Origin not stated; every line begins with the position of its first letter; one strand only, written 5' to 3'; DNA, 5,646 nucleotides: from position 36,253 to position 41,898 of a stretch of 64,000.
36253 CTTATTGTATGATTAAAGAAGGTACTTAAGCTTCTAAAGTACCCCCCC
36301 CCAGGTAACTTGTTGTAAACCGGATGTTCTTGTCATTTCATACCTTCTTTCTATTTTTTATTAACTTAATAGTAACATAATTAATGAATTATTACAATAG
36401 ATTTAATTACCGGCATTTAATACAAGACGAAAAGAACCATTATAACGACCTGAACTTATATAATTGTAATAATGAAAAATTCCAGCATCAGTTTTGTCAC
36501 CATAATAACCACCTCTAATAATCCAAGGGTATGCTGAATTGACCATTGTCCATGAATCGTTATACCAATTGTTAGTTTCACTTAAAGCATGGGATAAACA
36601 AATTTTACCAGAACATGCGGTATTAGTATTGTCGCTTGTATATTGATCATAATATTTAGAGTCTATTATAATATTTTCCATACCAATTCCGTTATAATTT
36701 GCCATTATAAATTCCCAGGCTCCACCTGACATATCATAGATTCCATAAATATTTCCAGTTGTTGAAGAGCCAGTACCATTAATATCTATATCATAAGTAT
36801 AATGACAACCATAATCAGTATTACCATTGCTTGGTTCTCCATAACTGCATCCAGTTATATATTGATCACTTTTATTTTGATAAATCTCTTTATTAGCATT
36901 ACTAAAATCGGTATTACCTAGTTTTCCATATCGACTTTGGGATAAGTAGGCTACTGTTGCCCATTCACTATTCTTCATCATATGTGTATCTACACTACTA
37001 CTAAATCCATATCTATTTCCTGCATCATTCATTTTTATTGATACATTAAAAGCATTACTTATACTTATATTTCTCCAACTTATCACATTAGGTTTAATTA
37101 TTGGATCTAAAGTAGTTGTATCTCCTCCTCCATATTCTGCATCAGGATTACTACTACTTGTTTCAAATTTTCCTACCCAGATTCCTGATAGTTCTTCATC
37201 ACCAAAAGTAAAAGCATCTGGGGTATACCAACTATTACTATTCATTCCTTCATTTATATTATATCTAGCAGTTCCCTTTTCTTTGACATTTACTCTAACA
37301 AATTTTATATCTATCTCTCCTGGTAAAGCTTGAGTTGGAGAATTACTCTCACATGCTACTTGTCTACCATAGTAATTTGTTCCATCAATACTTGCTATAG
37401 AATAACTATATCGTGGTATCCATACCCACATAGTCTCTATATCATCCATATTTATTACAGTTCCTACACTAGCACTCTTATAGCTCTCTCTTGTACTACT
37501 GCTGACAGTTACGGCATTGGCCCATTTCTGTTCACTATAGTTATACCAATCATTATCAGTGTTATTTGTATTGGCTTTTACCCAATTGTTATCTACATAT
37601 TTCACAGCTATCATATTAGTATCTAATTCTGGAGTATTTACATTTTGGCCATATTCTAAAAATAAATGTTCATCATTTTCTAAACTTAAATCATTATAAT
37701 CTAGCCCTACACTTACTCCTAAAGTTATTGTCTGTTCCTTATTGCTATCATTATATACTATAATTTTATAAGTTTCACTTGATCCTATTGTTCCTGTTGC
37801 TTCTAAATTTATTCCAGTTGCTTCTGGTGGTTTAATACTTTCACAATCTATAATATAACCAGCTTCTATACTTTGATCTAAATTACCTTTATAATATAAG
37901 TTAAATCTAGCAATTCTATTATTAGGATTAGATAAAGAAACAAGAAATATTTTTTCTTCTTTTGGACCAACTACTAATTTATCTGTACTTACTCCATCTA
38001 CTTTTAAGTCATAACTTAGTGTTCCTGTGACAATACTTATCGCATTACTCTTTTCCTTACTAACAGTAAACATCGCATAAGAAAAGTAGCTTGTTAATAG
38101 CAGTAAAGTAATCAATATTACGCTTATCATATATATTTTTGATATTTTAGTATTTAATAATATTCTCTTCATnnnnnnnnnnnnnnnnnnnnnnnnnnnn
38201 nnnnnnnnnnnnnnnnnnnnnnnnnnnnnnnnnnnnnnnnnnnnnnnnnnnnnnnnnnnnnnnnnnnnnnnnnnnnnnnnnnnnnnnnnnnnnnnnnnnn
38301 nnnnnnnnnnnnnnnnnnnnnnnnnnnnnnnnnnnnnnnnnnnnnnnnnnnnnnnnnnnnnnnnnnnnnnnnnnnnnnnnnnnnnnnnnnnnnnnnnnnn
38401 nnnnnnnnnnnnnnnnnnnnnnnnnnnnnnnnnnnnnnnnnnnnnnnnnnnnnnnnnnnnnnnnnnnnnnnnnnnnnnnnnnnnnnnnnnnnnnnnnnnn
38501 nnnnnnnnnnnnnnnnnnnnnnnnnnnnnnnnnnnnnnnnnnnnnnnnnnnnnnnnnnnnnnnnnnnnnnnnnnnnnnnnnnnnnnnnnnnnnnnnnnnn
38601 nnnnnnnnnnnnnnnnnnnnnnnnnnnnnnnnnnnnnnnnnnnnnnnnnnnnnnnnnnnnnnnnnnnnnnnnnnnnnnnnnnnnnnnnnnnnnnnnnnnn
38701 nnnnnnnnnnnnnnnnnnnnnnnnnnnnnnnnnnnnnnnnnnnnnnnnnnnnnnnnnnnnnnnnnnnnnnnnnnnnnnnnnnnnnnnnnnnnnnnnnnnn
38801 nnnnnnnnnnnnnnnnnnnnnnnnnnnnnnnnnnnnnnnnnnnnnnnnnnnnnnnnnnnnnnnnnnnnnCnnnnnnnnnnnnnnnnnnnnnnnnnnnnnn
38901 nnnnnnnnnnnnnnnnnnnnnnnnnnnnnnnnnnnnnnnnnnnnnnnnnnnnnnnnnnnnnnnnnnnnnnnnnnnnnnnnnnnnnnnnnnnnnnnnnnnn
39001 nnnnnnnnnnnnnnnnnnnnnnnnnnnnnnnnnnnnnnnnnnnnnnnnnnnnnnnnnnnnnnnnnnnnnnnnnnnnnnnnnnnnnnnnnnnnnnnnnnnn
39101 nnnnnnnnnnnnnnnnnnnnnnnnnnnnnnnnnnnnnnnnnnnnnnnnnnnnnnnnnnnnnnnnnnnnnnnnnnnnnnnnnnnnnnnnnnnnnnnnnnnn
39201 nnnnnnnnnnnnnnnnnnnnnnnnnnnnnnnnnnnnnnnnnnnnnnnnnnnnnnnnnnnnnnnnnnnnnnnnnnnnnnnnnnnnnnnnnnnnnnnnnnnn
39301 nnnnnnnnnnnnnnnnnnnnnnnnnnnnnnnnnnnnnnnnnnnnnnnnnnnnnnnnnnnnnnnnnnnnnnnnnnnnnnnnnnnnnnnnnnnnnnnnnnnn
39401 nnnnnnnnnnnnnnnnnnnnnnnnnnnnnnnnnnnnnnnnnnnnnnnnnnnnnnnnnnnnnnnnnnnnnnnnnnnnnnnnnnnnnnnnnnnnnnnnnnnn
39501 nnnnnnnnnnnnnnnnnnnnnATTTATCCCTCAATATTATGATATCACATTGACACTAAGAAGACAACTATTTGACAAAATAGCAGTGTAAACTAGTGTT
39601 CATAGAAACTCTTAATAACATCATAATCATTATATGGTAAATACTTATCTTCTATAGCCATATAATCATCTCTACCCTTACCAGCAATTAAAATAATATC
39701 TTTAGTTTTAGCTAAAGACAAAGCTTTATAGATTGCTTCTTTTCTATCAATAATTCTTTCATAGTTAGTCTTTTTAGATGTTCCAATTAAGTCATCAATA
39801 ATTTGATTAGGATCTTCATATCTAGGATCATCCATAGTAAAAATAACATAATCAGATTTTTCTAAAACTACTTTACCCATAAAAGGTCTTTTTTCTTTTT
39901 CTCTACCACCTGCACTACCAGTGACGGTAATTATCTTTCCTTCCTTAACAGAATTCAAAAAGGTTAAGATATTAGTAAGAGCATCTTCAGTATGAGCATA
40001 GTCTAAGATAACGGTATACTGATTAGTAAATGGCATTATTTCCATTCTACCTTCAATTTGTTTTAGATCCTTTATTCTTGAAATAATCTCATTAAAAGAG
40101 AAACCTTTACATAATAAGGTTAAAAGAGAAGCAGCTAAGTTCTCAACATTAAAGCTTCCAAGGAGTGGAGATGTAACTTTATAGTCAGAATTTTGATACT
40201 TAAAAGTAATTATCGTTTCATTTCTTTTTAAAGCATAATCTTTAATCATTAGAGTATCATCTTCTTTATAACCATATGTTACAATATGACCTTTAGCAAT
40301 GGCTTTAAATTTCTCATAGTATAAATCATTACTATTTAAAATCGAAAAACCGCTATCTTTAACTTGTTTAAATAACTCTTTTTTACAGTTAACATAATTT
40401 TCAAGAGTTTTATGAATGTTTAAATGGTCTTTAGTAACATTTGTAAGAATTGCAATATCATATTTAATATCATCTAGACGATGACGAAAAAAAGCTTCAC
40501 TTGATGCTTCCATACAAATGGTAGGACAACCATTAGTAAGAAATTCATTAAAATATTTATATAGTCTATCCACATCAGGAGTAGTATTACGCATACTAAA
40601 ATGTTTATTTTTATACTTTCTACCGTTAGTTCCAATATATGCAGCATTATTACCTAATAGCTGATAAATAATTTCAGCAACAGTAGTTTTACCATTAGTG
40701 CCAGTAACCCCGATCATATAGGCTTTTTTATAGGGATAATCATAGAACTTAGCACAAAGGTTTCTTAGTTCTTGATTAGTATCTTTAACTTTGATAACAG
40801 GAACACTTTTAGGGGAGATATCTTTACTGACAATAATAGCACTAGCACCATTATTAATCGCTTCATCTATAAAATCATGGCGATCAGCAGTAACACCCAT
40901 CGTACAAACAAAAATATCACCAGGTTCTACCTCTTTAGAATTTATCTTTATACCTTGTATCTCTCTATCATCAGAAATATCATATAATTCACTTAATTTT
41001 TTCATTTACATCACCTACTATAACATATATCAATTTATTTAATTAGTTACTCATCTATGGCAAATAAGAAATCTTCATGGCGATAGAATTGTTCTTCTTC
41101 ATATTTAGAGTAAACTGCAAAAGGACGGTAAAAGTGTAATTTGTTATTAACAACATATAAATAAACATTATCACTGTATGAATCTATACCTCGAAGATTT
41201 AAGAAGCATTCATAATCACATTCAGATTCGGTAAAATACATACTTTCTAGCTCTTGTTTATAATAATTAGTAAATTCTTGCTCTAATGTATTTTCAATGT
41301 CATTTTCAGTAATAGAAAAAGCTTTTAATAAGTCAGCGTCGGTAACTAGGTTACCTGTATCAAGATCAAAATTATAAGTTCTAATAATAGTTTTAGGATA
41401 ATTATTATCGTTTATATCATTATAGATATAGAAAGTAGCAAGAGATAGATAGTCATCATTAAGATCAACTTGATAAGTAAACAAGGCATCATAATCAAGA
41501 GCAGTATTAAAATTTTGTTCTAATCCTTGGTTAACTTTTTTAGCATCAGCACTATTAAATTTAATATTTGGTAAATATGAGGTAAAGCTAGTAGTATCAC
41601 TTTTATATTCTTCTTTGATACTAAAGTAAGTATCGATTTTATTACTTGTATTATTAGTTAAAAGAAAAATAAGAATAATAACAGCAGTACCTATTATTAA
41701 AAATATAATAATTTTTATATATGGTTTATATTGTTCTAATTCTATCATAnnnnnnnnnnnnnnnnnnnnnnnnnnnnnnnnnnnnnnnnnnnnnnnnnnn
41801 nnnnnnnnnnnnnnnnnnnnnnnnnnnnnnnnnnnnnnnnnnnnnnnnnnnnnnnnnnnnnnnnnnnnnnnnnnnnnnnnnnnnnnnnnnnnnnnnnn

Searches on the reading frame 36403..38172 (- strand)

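Call 7: search_protein_families(library=pfam, proteins=[window:36403-38172:-], max_evalue=0.01)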
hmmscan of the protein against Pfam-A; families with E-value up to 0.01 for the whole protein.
window:36403-38172:- (589 aa): 1 family
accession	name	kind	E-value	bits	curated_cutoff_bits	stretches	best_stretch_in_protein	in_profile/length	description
PF03781.23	FGE-sulfatase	-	0.0097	16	23.3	1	469-529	170-226/255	Sulfatase-modifying factor enzyme 1-like domain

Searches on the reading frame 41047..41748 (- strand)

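Call 7: search_protein_families(library=pfam, proteins=[window:41047-41748:-], max_evalue=0.01)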
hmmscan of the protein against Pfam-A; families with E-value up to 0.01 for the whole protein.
window:41047-41748:- (233 aa): 1 family
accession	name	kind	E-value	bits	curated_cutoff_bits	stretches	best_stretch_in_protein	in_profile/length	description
PF13170.11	DUF4003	-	0.002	18.2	28.1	1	36-126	31-121/296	Protein of unknown function (DUF4003)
